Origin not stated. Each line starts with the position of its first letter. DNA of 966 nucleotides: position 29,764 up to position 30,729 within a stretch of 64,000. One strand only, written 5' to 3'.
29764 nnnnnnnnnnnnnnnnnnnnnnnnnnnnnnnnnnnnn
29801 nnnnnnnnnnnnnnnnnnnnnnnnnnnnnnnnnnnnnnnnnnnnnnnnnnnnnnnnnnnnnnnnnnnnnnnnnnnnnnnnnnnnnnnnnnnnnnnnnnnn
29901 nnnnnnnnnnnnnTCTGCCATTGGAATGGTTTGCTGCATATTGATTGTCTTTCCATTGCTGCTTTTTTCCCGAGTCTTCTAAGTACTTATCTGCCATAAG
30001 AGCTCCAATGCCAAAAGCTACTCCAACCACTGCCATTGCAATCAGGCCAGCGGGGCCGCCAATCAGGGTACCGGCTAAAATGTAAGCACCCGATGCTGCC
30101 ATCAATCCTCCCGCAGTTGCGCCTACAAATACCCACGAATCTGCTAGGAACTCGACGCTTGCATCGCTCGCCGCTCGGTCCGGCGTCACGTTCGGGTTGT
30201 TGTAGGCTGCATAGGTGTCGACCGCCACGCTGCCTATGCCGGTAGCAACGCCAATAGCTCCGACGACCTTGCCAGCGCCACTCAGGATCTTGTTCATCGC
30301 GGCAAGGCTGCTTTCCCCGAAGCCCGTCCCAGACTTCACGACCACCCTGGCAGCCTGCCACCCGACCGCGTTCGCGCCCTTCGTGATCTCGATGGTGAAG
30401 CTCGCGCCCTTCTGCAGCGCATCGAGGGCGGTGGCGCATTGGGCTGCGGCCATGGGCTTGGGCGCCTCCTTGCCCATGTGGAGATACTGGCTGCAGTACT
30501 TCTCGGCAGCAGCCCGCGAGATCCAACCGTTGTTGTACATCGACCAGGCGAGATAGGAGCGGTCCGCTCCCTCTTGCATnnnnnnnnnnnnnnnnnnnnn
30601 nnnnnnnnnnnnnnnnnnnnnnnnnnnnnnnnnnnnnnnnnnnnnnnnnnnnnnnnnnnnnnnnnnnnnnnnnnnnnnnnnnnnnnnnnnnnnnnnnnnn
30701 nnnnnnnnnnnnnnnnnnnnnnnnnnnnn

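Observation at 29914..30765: C-terminal cargo of the RHS protein is an unrecognised glycine-zipper, membrane-type domain rather than an enzyme-like toxin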

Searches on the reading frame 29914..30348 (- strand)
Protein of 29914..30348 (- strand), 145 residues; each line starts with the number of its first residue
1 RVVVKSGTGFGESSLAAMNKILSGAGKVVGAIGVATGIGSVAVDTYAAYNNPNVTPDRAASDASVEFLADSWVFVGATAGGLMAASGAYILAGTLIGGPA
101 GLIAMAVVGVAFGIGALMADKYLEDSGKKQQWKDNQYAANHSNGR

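Call 35: find_homologous_proteins(query=A5, max_evalue=0.001)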
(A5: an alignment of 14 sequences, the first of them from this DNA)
Query A5 (14 sequences) (143 aa, profile of the alignment): 12 proteins with E <= 0.001 among 8000 candidates.
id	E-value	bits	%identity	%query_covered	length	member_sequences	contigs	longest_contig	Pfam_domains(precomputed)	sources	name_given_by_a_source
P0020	2.1e-33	133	36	75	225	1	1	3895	-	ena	-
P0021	5.3e-32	128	31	22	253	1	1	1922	-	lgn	-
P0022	3.9e-31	126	-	-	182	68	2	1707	-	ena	-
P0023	1.2e-25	108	30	50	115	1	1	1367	-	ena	-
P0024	3.5e-22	97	50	14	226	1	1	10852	-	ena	-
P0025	1.3e-20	92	42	21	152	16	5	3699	-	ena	-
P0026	4.8e-19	86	42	21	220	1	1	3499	-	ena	-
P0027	1.2e-16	79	-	-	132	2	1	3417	-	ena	-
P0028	1.3e-14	72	25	73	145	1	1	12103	-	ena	-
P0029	5.1e-13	67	-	-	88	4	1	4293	-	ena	-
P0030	1.7e-8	52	43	19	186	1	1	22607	-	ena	-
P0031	3.9e-6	45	-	-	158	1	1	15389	-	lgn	-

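Call 37: search_solved_structures(query=A5, max_evalue=10)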
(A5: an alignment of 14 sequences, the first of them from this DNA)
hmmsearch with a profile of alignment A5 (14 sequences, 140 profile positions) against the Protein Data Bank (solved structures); distinct sequences matched with E-value up to 10: 14.
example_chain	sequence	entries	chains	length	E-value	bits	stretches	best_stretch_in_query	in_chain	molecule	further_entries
6x65_N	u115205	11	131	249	0.0015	21.5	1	84-134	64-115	Outer membrane protein, OmpA family protein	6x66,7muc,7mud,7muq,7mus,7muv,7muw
1qoy_A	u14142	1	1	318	0.0082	19.2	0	85-105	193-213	HEMOLYSIN E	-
9ki1_g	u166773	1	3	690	0.0095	18.9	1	76-110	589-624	Probable tape measure protein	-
6x62_DX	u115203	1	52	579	0.01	18.8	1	84-134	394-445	Type IV secretion system unknown protein fragment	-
4phq_A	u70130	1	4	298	0.017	18.1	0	86-118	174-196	Hemolysin E, chromosomal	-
4pho_A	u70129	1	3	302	0.018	18.1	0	86-118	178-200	Hemolysin E, chromosomal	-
3ldt_A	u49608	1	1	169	0.026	17.6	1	98-134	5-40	Outer membrane protein, OmpA family protein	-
2wcd_A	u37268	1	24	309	0.03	17.3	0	86-118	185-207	HEMOLYSIN E, CHROMOSOMAL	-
6mrt_A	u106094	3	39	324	0.032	17.3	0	86-118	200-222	Hemolysin E, chromosomal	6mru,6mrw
7qog_M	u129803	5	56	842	0.1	15.6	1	73-132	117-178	Cargo protein 1 gp45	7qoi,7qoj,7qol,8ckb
5t77_A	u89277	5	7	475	1.9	11.5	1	71-134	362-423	Putative lipid II flippase MurJ | Lipid II flippase MurJ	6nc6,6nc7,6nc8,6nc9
9w2w_A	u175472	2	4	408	4.5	10.3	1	82-112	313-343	LolF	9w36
9w35_A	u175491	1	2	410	6.7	9.7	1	82-112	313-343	LolF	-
9w37_A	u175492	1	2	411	6.7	9.7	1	82-112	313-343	LolF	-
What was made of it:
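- The only weak PDB profile hits are glycine-zipper or membrane-inserting segments: an OmpA-family Gly-zipper at E=1.5e-3 and the hydrophobic tongue of ClyA/HlyE at E=8e-3 (call 37).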

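Call 40: find_encoding_contigs(protein=P0024, flank=6000, max_places=2)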
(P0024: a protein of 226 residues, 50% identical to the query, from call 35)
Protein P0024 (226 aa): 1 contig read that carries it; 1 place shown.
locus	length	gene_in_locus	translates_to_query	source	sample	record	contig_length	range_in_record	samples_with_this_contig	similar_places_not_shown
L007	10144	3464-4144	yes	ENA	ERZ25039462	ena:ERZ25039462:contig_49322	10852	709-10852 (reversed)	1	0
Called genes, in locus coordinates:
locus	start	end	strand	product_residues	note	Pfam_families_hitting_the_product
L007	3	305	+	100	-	?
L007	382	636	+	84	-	-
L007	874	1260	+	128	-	-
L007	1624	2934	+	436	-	PF01548:DEDD_Tnp_IS110, PF02371:Transposase_20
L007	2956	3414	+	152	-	PF01471:PG_binding_1, PF09374:PG_binding_3 (faint)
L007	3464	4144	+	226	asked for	-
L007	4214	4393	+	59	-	-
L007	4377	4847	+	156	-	-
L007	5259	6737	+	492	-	PF13384:HTH_23 (faint), PF22483:Mu-transpos_C_2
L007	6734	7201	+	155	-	PF01695:IstB_IS21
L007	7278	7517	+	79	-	PF01695:IstB_IS21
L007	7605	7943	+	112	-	-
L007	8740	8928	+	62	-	-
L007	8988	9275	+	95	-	-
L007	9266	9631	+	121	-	PF05717:TnpB_IS66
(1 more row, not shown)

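Call 41: find_encoding_contigs(protein=P0020, flank=4000, max_places=2)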
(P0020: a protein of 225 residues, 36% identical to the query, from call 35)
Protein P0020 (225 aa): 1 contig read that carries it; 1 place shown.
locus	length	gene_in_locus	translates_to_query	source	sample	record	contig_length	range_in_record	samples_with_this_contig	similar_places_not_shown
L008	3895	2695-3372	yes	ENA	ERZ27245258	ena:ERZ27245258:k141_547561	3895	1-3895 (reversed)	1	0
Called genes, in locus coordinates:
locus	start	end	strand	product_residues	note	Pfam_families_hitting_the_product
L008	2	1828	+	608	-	?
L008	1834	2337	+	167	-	-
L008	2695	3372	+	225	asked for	-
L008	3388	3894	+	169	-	?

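Call 66: search_dna_similar(query=window:29914-30348:-, collection=plasmids, mode=protein, max_evalue=0.01)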
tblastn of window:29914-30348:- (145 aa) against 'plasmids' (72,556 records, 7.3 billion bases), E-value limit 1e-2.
No match.

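Call 67: search_dna_similar(query=window:29914-30348:-, collection=phages, mode=protein, max_evalue=0.01)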
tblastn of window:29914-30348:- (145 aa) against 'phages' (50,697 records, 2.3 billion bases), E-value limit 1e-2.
No match.
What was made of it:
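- Tried and rejected: tblastn of the C-module against the plasmid and phage collections found no match (calls 66, 67).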

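Call 81: find_related_loci(query=A7, collection=metagenome_contigs, flank=6000)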
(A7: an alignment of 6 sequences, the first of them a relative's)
Query A7 (225 aa) in metagenome_contigs; peptide patterns used: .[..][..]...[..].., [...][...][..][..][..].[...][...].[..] (x = any residue, [..] = any of these).
348 stretches matched a pattern; 8 encode a relative of the query (tblastn E <= 1e-3); 8 distinct loci.
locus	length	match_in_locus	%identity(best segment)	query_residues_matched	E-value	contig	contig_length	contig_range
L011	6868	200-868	56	3-225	1e-69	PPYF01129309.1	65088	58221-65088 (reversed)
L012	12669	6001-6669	52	3-215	6e-63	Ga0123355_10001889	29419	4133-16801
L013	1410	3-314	58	125-224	6e-34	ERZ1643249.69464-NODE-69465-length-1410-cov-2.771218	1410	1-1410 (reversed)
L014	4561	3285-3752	39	7-176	3e-25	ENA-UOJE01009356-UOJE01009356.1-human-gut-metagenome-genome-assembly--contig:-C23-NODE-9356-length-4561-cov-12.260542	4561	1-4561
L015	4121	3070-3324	49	99-186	8e-21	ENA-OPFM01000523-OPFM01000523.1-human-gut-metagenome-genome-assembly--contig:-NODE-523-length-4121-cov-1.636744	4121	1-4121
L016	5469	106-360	49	99-186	8e-21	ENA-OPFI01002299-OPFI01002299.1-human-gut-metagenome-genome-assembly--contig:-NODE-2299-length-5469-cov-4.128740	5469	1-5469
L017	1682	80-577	36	3-178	3e-18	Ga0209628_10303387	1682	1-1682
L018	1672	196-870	30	3-222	1e-17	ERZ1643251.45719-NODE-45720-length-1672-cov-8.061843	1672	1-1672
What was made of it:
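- Tried and rejected: The alignment of the low-GC, Firmicutes-like members gave 8 loci (call 81).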

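Call 87: search_protein_families(library=pfam, proteins=[P0020, P0021, P0024, P0027], max_evalue=0.01)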
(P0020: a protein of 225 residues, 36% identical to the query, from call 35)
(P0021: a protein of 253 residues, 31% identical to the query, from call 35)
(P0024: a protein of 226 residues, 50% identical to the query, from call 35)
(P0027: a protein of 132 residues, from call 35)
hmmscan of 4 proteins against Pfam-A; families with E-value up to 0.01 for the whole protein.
P0020 (225 aa): 0 families

P0021 (253 aa): 0 families

P0024 (226 aa): 0 families

P0027 (132 aa): 0 families

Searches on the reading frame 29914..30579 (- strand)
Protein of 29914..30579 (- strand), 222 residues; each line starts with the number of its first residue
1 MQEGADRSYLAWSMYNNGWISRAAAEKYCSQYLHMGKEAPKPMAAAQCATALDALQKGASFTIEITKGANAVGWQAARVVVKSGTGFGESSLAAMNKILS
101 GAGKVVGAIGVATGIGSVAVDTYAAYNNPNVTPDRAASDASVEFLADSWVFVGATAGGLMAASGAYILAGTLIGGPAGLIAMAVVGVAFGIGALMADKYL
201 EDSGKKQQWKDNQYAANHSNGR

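Call 22: find_related_loci(query=A2, collection=genome_contigs, flank=10000)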
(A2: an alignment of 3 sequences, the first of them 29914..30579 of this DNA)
Query A2 (222 aa) in genome_contigs; peptide patterns used: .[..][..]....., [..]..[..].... (x = any residue, [..] = any of these).
27 stretches matched a pattern; 1 encode a relative of the query (tblastn E <= 1e-3); 1 distinct loci.
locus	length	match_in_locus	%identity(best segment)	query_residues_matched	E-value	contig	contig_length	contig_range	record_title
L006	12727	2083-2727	52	1-216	2e-65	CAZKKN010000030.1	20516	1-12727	MAG TPA_asm: uncultured Eggerthellaceae bacterium isolate SRP287540_co1_110 genome assembly, contig: NODE_2648_length_20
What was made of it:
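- Tried and rejected: Genome-collection scan found only the already known Eggerthellaceae MAG (call 22).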

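Call 28: search_protein_representatives(alignment_id=A2)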
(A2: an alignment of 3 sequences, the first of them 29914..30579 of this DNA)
Query: 3 sequences, 220 profile positions. Proteins with E-value up to 0.001 (for the whole library): 19; up to 1e-10: 5; up to 1e-30: 4. The best 19 are listed.
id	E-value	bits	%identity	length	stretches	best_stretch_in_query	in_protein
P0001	2.9e-115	399.7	-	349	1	1-220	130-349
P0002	5.4e-107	372.7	-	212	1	1-217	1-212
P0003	4.6e-45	170.2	-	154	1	82-218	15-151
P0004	1.5e-32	129.3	-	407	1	1-217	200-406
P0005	4.3e-13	65.7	-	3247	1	7-76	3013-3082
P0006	4.2e-09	52.7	-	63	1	169-220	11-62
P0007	7.8e-08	48.5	-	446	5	128-194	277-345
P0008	1.5e-07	47.5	-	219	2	132-203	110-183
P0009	4.2e-07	46.1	-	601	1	99-216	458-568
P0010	7.0e-06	42.1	-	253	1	98-216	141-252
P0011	6.0e-05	39.0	-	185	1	83-204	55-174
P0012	7.4e-05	38.7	-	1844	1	97-195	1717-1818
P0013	8.0e-05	38.6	-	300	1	56-201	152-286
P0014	9.1e-05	38.5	-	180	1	95-217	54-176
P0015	1.3e-04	38.0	-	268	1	59-215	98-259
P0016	2.8e-04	36.9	-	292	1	95-199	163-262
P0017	3.8e-04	36.4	-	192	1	88-175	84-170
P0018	4.5e-04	36.2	-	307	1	88-194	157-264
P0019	7.2e-04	35.5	-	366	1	82-214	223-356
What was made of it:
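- On TelE/EsxX LXG family (homology): The exhaustive profile search of 1.84 billion representatives returned only RHS-linked or orphan proteins (call 28).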

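Call 30: search_protein_families(library=pfam, proteins=[P0009, P0010, P0011, P0013, P0014, P0015, P0016, P0018, P0019, P0007], max_evalue=0.1)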
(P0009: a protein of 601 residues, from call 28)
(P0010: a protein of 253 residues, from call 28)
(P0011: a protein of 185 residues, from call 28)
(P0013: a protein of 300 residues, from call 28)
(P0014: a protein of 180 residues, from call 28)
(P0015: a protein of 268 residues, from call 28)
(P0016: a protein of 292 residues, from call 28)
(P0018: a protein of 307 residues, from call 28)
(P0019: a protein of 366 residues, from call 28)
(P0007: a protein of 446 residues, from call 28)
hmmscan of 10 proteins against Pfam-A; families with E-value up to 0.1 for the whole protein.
P0009 (601 aa): 3 families
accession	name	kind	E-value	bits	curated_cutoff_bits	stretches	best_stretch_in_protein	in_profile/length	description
PF13488.11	Gly-zipper_Omp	-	0.0016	18.8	25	1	515-550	8-45/46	Glycine zipper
PF21724.2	DUF6861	-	0.0033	17.3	28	1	492-578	29-115/194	Family of unknown function (DUF6861)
PF02412.23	TSP_3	-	0.027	14.6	25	0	357-374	14-31/36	Thrombospondin type 3 repeat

P0010 (253 aa): 1 family
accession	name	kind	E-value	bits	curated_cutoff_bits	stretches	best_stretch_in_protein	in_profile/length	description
PF20990.2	DUF2207_C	-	0.049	13.8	33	1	177-245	134-204/247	Predicted membrane protein (DUF2207) C-terminal domain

P0011 (185 aa): 4 families
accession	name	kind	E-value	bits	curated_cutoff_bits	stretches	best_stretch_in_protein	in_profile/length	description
PF21724.2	DUF6861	-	0.0041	17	28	1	102-162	23-80/194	Family of unknown function (DUF6861)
PF02535.28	Zip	-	0.019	14.6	35.1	1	128-170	251-291/323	ZIP Zinc transporter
PF02660.20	G3P_acyltransf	-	0.022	15.3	24.1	1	72-165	32-102/164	Glycerol-3-phosphate acyltransferase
PF13488.11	Gly-zipper_Omp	-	0.056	13.8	25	0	129-162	3-38/46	Glycine zipper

P0013 (300 aa): 1 family
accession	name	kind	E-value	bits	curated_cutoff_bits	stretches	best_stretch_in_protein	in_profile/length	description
PF13488.11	Gly-zipper_Omp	-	0.032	14.6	25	1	248-277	8-38/46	Glycine zipper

P0014 (180 aa): 4 families
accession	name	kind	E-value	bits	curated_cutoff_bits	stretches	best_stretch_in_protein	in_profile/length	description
PF13488.11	Gly-zipper_Omp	-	0.001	19.4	25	1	117-151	2-38/46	Glycine zipper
PF06897.17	DUF1269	-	0.0031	18.3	26.9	1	118-150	1-35/100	Protein of unknown function (DUF1269)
PF11981.13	DUF3482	-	0.01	15.7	29.2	1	100-150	147-191/293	Domain of unknown function (DUF3482)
PF13441.11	Gly-zipper_YMGG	-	0.018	15.1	28.9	1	109-151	2-42/45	YMGG-like Gly-zipper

P0015 (268 aa): 1 family
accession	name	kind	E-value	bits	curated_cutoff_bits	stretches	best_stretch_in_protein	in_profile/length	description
PF00725.27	3HCDH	-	0.028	15.4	22.1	0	126-185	23-84/97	3-hydroxyacyl-CoA dehydrogenase, C-terminal domain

P0016 (292 aa): 1 family
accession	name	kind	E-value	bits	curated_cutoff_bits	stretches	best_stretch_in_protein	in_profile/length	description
PF23879.1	DUF7232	-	0.0037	18.2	27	1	138-182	16-60/79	Family of unknown function (DUF7232)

P0018 (307 aa): 3 families
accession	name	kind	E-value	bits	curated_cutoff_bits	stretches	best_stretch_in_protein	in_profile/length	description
PF13488.11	Gly-zipper_Omp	-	0.0033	17.7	25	1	223-259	3-39/46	Glycine zipper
PF06897.17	DUF1269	-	0.004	17.9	26.9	1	225-276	3-54/100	Protein of unknown function (DUF1269)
PF21724.2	DUF6861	-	0.0054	16.7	28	1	215-262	42-84/194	Family of unknown function (DUF6861)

P0019 (366 aa): 0 families

P0007 (446 aa): 2 families
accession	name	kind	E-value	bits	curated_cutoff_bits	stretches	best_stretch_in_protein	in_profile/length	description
PF10439.15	Bacteriocin_IIc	-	6.9e-05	23.2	27.1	1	361-423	8-56/59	Bacteriocin class II with double-glycine leader peptide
PF06897.17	DUF1269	-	0.063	14.1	26.9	0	397-431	5-40/100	Protein of unknown function (DUF1269)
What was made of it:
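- Closest known: Pfam glycine-zipper families. Same: Distant relatives give sub-threshold hits with E between 1e-3 and 6e-2 (call 30).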

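Call 42: find_encoding_contigs(protein=P0009, flank=6000, max_places=2)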
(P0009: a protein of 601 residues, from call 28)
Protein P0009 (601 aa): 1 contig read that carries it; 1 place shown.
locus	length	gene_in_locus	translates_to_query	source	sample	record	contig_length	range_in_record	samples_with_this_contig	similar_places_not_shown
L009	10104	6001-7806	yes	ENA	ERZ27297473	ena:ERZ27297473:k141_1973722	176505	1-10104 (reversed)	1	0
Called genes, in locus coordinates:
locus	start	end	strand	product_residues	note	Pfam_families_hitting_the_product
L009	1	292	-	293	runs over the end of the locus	-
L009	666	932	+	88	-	-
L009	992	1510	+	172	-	PF17117:DUF5104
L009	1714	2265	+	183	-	PF17117:DUF5104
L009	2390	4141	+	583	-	PF12796:Ank_2, PF13857:Ank_5 (weak), PF12796:Ank_2, PF13637:Ank_4, PF12796:Ank_2, PF12796:Ank_2, PF13637:Ank_4, PF12796:Ank_2, +8 more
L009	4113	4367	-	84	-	-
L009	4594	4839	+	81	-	PF04326:SLFN_AlbA_2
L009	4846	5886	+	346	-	PF13749:HATPase_c_4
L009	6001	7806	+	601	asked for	-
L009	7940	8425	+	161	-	-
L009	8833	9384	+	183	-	PF17117:DUF5104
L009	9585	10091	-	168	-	-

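Call 87: search_protein_families(library=pfam, proteins=[P0005, P0012, P0004, P0003, P0008, P0017], max_evalue=0.01)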
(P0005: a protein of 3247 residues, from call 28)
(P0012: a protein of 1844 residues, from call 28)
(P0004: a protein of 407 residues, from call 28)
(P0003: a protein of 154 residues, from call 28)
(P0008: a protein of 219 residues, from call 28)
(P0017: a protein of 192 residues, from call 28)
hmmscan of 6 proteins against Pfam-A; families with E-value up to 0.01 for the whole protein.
P0005 (3247 aa): 5 families
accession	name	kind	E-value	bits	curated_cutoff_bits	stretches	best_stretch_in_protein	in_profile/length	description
PF05593.20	RHS_repeat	-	1.9e-255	822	22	37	2036-2072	1-37/38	RHS Repeat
PF20148.4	DUF6531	-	6e-19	68.6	24.1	1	958-1029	2-71/74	Domain of unknown function (DUF6531)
PF25023.1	TEN_YD-shell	-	1.3e-15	57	50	1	1633-1744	41-153/909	Teneurin YD-shell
PF24517.2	CBM96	-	7.6e-09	36.1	26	1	629-747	47-162/164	Carbohydrate-binding module family 96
PF15283.12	DUF4595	-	1.7e-08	35.1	34.2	0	2588-2616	75-109/202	Domain of unknown function (DUF4595) with porin-like fold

P0012 (1844 aa): 2 families
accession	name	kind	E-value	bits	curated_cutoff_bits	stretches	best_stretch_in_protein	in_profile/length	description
PF05593.20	RHS_repeat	-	4.8e-06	27.3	22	0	1352-1380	1-30/38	RHS Repeat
PF02210.31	Laminin_G_2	-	3.2e-05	24.8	22.9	0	903-958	7-59/126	Laminin G domain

P0004 (407 aa): 0 families

P0003 (154 aa): 0 families

P0008 (219 aa): 9 families
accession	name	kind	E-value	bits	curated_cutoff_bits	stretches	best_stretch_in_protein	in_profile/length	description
PF13488.11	Gly-zipper_Omp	-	1.4e-08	35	25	2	137-179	1-45/46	Glycine zipper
PF13441.11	Gly-zipper_YMGG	-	1.6e-07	31.3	28.9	2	136-173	8-43/45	YMGG-like Gly-zipper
PF21724.2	DUF6861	-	1.9e-06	27.9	28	1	122-173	27-81/194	Family of unknown function (DUF6861)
PF20721.2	C19orf12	-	2.8e-06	27.6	30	0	146-188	46-91/163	C19orf12-like protein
PF09335.16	VTT_dom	-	2.4e-05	25.2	33.9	0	23-81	4-56/123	VTT domain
PF02382.20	RTX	-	0.00011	22.4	26.8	1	113-179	56-123/311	N-terminal domain in RTX protein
PF11179.13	DUF2967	-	0.0011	17.3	25.3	1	61-158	457-552/961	Protein of unknown function (DUF2967)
PF06897.17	DUF1269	-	0.0016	19.1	26.9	0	28-71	2-48/100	Protein of unknown function (DUF1269)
PF04982.19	TM_HPP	-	0.0098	15.9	27.2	0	119-177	22-81/157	HPP, transmembrane region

P0017 (192 aa): 0 families
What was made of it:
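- Closest known: Gram-positive T7SSb LXG glycine-zipper toxins TelE and EsxX, and TspA. Different: No LXG protein appeared among the 19 hits of the exhaustive profile search (calls 28, 30, 87).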
